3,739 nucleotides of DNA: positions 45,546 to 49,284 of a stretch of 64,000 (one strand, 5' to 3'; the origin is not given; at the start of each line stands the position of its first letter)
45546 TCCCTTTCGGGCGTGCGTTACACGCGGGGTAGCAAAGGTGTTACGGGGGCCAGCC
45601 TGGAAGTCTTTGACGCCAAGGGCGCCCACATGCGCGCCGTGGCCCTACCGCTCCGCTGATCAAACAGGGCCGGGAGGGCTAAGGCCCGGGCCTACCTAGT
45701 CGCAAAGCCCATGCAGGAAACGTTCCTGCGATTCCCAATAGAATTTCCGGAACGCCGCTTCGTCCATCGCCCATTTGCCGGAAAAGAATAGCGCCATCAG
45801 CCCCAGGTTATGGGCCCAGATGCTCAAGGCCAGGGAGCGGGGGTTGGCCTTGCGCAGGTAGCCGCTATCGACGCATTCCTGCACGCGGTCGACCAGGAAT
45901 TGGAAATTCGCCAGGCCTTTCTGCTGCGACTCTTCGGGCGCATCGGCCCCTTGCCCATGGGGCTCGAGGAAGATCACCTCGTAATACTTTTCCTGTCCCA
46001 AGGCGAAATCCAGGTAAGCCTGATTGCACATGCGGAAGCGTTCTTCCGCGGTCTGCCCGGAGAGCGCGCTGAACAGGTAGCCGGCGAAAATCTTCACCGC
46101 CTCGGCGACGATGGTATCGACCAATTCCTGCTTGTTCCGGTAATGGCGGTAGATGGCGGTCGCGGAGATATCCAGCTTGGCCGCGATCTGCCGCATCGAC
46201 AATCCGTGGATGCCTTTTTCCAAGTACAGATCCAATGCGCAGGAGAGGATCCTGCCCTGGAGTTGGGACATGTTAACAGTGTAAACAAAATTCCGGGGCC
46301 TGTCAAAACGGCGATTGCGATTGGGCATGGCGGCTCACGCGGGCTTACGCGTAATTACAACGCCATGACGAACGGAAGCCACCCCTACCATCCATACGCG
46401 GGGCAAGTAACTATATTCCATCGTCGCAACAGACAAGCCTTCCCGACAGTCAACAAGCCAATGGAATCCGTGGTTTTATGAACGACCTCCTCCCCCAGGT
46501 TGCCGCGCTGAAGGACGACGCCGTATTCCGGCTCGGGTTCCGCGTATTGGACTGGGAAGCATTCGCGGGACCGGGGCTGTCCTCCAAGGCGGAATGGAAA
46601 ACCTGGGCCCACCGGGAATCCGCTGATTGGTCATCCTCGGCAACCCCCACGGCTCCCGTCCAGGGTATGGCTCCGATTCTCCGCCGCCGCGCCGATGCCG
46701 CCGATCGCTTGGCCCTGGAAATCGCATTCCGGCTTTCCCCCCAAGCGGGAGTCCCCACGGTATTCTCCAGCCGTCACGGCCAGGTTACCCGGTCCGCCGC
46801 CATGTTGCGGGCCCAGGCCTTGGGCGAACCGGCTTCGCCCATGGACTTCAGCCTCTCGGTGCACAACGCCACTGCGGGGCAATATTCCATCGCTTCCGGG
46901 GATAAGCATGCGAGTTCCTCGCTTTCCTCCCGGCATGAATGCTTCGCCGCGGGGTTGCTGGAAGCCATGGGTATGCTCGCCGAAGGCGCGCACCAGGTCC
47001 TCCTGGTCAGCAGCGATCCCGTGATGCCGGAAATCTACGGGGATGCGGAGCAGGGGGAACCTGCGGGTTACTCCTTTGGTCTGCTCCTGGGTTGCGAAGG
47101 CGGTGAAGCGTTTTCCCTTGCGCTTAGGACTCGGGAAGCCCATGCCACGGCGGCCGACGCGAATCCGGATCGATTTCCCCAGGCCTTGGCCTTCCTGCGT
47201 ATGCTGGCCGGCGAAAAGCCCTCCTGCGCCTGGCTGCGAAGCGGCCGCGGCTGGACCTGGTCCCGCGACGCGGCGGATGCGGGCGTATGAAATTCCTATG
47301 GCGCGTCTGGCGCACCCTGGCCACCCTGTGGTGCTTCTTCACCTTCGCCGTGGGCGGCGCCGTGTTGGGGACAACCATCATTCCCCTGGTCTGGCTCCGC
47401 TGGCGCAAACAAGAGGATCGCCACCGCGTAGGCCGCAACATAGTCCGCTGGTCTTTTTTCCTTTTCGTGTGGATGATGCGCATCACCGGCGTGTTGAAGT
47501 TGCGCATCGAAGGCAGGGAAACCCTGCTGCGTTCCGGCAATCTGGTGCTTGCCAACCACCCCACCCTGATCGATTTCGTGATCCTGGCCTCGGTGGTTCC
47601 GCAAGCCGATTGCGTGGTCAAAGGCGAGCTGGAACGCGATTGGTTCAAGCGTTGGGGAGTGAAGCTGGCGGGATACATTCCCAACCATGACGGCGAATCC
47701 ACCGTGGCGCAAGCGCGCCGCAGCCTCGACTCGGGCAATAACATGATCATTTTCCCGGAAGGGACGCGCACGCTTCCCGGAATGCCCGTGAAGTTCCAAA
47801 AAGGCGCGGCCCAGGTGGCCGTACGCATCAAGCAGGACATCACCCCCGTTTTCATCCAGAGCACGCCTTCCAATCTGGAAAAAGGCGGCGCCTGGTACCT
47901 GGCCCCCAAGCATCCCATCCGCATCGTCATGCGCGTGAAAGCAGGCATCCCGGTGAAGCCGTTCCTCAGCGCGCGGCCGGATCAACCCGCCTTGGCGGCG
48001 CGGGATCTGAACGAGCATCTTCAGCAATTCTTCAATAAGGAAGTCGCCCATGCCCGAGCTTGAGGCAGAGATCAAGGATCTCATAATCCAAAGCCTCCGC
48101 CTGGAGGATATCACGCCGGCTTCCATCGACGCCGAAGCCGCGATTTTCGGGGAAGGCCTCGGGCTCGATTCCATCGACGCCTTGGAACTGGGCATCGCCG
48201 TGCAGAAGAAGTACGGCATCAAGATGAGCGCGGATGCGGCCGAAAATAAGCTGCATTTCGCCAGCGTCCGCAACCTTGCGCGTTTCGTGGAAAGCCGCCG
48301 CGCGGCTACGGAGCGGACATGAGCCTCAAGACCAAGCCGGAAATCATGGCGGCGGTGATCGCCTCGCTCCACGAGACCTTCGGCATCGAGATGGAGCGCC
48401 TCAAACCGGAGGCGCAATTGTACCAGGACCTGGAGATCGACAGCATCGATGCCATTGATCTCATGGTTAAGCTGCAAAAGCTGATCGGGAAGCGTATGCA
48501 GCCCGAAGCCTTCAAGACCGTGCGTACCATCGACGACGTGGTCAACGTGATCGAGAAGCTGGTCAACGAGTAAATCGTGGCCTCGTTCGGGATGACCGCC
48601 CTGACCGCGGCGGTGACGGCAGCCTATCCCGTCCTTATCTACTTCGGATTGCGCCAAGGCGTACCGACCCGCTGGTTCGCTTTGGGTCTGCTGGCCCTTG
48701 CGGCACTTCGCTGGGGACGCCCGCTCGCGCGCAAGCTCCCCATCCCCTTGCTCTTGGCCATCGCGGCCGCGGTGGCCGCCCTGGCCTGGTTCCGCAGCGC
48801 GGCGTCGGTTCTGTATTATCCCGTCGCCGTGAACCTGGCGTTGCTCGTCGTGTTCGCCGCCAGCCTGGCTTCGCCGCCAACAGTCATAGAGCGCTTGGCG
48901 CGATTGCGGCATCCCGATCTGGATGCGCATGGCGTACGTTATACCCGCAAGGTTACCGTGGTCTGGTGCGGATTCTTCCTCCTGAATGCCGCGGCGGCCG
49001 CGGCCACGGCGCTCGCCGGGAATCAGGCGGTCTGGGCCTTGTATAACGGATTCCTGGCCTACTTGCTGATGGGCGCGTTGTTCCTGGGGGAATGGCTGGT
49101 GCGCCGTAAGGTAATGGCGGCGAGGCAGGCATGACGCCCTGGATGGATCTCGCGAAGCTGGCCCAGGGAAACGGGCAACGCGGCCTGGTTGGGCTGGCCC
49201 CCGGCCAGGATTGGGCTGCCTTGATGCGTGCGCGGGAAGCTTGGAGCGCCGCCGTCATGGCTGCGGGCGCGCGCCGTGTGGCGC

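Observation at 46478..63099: ~16.6 kb aryl-polyene (flexirubin/xanthomonadin-type) biosynthetic cluster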

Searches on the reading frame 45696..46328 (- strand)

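Call 4: search_protein_families(library=pfam, proteins=[window:45696-46328:-], max_evalue=0.01)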
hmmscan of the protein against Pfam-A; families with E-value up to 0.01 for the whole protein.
window:45696-46328:- (210 aa): 5 families
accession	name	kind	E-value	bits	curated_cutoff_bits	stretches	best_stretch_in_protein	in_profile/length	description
PF00440.29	TetR_N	-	1.1e-12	48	24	1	27-71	1-45/47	Bacterial regulatory proteins, tetR family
PF13305.11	TetR_C_33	-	3.9e-09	37.5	26.8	1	102-190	5-90/103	Tetracyclin repressor-like, C-terminal domain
PF13384.12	HTH_23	-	0.0022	18.2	24.6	1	30-64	9-39/50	Homeodomain-like domain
PF13412.12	HTH_24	-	0.0076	16.2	21.9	0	42-64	17-39/48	Winged helix-turn-helix DNA-binding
PF08281.18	Sigma70_r4_2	-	0.0098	16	25.7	0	38-63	22-47/54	Sigma-70, region 4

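Call 6: search_protein_families(library=ncbifam, proteins=[window:45696-46328:-], max_evalue=0.001)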
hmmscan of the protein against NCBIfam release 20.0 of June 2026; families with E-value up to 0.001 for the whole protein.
window:45696-46328:- (210 aa): 15 families
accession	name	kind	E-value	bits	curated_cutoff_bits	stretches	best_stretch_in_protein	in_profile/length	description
NF010319.1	PRK13756.1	equivalog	2.8e-09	37.1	265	1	25-76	5-56/199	tetracycline resistance transcriptional repressor TetR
NF053731.1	TransRegFasRMycb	equivalog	3.3e-09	36.8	330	1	24-123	13-113/199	HTH-type transcriptional activator FasR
NF050111.1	TransRegSACE7040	equivalog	3.8e-08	33.4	250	1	26-114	5-94/186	SACE_7040 family transcriptional regulator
NF037937.1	septum_RefZ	equivalog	1.8e-07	31.3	180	1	26-85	3-62/195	forespore capture DNA-binding protein RefZ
TIGR03613.1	RutR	equivalog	2.8e-07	30.6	368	1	24-173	10-159/202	pyrimidine utilization regulatory protein R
NF051852.1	efflux_TF_MtrR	exception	4.8e-07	29.8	280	1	26-89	14-77/205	multidrug efflux system transcriptional repressor MtrR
NF053516.1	TranRepPrsAVib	equivalog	6.5e-07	29.4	300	1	22-100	6-84/208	TetR family transcriptional repressor PsrA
NF007949.0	PRK10668.1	equivalog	2e-06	27.4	271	1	25-75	14-64/216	multidrug efflux transporter transcriptional repressor AcrR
NF008402.0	PRK11202.1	equivalog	2.2e-05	24.2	151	1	33-77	23-67/211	HTH-type transcriptional repressor FabR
NF041196.1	ScbR_bind_reg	equivalog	2.3e-05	24.6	150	1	26-84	10-68/191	ScbR family autoregulator-binding transcription factor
NF011584.0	PRK15008.1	equivalog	3.3e-05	23.8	230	1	24-81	20-77/212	HTH-type transcriptional regulator RutR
NF038211.1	MFT_alt_reg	equivalog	5.6e-05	23.6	285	1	27-78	6-57/193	mycofactocin system transcriptional regulator MftR2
NF000040.3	Tn10_TetC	equivalog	0.00022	21.5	425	1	27-111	18-102/197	tetracyline resistance-associated transcriptional repressor TetC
TIGR03384.1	betaine_BetI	equivalog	0.00024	20.8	201.3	1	27-104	13-91/189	choline-binding transcriptional repressor BetI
NF033703.1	transcr_KstR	equivalog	0.00025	20.7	280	1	25-100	10-86/185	cholesterol catabolism transcriptional regulator KstR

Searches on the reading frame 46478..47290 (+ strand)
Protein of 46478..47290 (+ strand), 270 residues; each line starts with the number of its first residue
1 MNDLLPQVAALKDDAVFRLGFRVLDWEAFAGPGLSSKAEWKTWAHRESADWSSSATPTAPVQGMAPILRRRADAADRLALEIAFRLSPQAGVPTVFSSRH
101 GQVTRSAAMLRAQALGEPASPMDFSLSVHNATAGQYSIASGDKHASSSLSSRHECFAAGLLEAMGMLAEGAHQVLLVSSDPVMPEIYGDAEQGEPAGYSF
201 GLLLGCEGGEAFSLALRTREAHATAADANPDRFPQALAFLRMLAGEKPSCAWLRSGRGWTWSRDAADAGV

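Call 3: search_protein_families(library=pfam, proteins=[window:46478-47290:+], max_evalue=0.01)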
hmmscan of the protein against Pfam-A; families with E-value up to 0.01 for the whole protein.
window:46478-47290:+ (270 aa): 1 family
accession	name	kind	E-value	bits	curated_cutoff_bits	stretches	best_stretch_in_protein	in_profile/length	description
PF13723.12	Ketoacyl-synt_2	-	6.5e-54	183.3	25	1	40-262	1-223/223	Beta-ketoacyl synthase, N-terminal domain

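Call 5: search_protein_families(library=ncbifam, proteins=[window:46478-47290:+], max_evalue=0.001)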
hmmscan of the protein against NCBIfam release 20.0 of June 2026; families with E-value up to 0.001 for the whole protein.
window:46478-47290:+ (270 aa): 0 families

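Call 27: search_solved_structures(query=window:46478-47290:+, max_evalue=0.001)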
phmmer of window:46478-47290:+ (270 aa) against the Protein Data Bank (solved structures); distinct sequences matched with E-value up to 0.001: 2.
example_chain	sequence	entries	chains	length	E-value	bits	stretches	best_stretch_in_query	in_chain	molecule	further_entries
6qsp_B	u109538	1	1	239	5.1e-24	88.6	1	19-263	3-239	Uncharacterized protein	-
7f28_A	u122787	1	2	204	1.9e-10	44.1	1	61-192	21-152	Ketoacyl_synth_N domain-containing protein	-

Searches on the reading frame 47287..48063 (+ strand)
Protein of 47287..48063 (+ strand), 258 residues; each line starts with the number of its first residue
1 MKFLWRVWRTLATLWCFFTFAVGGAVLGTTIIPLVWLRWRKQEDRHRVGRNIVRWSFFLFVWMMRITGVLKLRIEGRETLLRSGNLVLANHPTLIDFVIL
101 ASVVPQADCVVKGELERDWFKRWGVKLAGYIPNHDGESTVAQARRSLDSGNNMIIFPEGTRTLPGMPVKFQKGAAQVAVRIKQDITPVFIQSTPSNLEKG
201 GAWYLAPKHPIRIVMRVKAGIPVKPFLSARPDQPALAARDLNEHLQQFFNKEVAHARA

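Call 3: search_protein_families(library=pfam, proteins=[window:47287-48063:+], max_evalue=0.01)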
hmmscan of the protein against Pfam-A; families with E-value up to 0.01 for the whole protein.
window:47287-48063:+ (258 aa): 1 family
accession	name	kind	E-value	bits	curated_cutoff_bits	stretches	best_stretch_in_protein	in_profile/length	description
PF01553.26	Acyltransferase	-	4.7e-18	65.7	23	1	72-190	2-131/132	Acyltransferase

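Call 5: search_protein_families(library=ncbifam, proteins=[window:47287-48063:+], max_evalue=0.001)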
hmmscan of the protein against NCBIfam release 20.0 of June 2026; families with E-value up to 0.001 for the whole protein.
window:47287-48063:+ (258 aa): 4 families
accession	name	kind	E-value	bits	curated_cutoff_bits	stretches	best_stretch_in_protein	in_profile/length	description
TIGR00530.1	AGP_acyltrn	subfamily_domain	2.8e-15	56.2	102.95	1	71-190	3-129/130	1-acylglycerol-3-phosphate O-acyltransferase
NF006386.0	PRK08633.1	equivalog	1.5e-13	49.5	1221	1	57-191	414-552/1147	acyl-[ACP]--phospholipid O-acyltransferase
NF005959.0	PRK08043.1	equivalog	3.7e-10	38.7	886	1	60-192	6-139/719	bifunctional acyl-ACP--phospholipid O-acyltransferase/long-chain-fatty-acid--ACP ligase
NF005291.0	PRK06814.1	equivalog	1.7e-09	36.1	1349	1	66-193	435-566/1140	acyl-[ACP]--phospholipid O-acyltransferase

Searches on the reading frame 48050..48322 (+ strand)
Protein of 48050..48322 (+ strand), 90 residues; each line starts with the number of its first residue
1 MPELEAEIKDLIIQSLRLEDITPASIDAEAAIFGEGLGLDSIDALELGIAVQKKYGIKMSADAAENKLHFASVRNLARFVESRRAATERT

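Call 3: search_protein_families(library=pfam, proteins=[window:48050-48322:+], max_evalue=0.01)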
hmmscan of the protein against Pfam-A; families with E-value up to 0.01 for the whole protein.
window:48050-48322:+ (90 aa): 1 family
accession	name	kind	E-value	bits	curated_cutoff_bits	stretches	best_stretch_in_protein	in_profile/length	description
PF00550.31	PP-binding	-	5.4e-08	33.4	20.8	1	11-80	6-67/67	Phosphopantetheine attachment site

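Call 5: search_protein_families(library=ncbifam, proteins=[window:48050-48322:+], max_evalue=0.001)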
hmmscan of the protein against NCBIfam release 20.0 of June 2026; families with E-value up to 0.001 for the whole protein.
window:48050-48322:+ (90 aa): 12 families
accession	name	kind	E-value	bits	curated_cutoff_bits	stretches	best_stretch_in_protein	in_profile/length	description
NF006617.0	PRK09184.1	subfamily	7.2e-29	99.7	70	1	3-85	13-95/96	phosphopantetheine-binding protein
TIGR00517.1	acyl_carrier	equivalog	7.9e-08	32.1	70.45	1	3-83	3-76/77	acyl carrier protein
NF058660.1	cispen_ACP_AmcB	equivalog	1.1e-07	31.9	80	1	4-84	2-79/80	cispentacin biosynthesis acyl carrier protein AmcB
NF002151.0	PRK00982.1-5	equivalog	3.3e-07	30.3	92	1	1-82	1-75/78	acyl carrier protein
NF003757.0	PRK05350.1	equivalog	4.5e-07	29.9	65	1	19-80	19-73/83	acyl carrier protein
NF002148.0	PRK00982.1-2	subfamily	2.7e-06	27.1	71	1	3-83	4-77/79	acyl carrier protein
NF002149.0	PRK00982.1-3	equivalog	7.6e-06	25.8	106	1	1-66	1-62/78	acyl carrier protein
NF052616.1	ACP_for_OlsHI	equivalog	1.9e-05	24.9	130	1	1-86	1-83/83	ornithine lipid biosynthesis acyl carrier protein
NF005480.0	PRK07081.1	equivalog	2.2e-05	24.3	72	1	6-82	3-75/83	acyl carrier protein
NF005079.0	PRK06508.1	equivalog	0.00014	22.2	83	0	21-63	18-59/93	acyl carrier protein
NF005798.0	PRK07639.1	equivalog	0.00015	22.1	100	1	6-84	8-82/91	petrobactin biosynthesis protein AsbD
NF002150.0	PRK00982.1-4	subfamily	0.00031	20.9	66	1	7-83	9-78/80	acyl carrier protein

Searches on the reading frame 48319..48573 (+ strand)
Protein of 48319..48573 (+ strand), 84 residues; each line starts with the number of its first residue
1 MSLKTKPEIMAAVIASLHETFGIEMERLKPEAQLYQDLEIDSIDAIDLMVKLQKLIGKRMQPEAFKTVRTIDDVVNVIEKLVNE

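Call 3: search_protein_families(library=pfam, proteins=[window:48319-48573:+], max_evalue=0.01)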
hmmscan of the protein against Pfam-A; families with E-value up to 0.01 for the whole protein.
window:48319-48573:+ (84 aa): 2 families
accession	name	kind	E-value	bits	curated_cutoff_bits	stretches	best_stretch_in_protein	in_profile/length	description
PF00550.31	PP-binding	-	7.3e-10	39.4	20.8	1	12-77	2-66/67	Phosphopantetheine attachment site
PF23297.2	ACP_SdgA_C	-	0.01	16.4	27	0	6-82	8-83/95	Highly reducing polyketide synthase sdgA, C-terminal ACP domain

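Call 5: search_protein_families(library=ncbifam, proteins=[window:48319-48573:+], max_evalue=0.001)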
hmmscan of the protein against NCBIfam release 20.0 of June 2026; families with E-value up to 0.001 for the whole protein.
window:48319-48573:+ (84 aa): 12 families
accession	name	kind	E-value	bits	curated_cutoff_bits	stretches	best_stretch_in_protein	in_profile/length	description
NF003757.0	PRK05350.1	equivalog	8.2e-33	112.4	65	1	5-84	3-82/83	acyl carrier protein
NF002148.0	PRK00982.1-2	subfamily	1.1e-11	44.5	71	1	8-80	4-76/79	acyl carrier protein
NF002147.0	PRK00982.1-1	equivalog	1.2e-10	41.1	84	1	5-82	4-81/83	acyl carrier protein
NF002150.0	PRK00982.1-4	subfamily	2.8e-10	40.3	66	1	5-80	2-77/80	acyl carrier protein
NF040636.1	AcpM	exception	7e-10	38.8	146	1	5-83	2-80/93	meromycolate extension acyl carrier protein AcpM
TIGR00517.1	acyl_carrier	equivalog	2.4e-09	36.9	70.45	1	8-80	3-75/77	acyl carrier protein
NF006031.0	PRK08172.1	equivalog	2.1e-07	31.5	76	1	9-81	5-77/82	acyl carrier protein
NF002151.0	PRK00982.1-5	equivalog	5e-07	29.8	92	1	10-80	5-75/78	acyl carrier protein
NF005079.0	PRK06508.1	equivalog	2e-05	24.9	83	1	13-64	8-59/93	acyl carrier protein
NF004533.0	PRK05883.1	equivalog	5.7e-05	22.9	72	1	8-79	23-94/100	acyl carrier protein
NF005798.0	PRK07639.1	equivalog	9.3e-05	22.8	100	1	7-81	4-84/91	petrobactin biosynthesis protein AsbD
NF002149.0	PRK00982.1-3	equivalog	0.00015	21.6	106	1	15-80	10-75/78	acyl carrier protein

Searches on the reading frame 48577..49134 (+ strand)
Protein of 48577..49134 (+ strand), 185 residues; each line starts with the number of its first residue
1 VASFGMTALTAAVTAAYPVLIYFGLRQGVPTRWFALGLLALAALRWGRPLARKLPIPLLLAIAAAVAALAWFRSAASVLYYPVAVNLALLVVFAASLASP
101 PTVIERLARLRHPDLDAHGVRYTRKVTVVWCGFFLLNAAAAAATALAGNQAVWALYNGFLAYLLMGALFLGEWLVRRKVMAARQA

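Call 3: search_protein_families(library=pfam, proteins=[window:48577-49134:+], max_evalue=0.01)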
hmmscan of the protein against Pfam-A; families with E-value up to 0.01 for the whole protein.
window:48577-49134:+ (185 aa): 1 family
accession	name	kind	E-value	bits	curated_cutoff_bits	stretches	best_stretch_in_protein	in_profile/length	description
PF06993.17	DUF1304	-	0.0076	16.7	26.9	1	134-179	27-71/110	Protein of unknown function (DUF1304)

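Call 5: search_protein_families(library=ncbifam, proteins=[window:48577-49134:+], max_evalue=0.001)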
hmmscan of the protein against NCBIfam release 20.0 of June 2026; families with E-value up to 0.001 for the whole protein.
window:48577-49134:+ (185 aa): 0 families
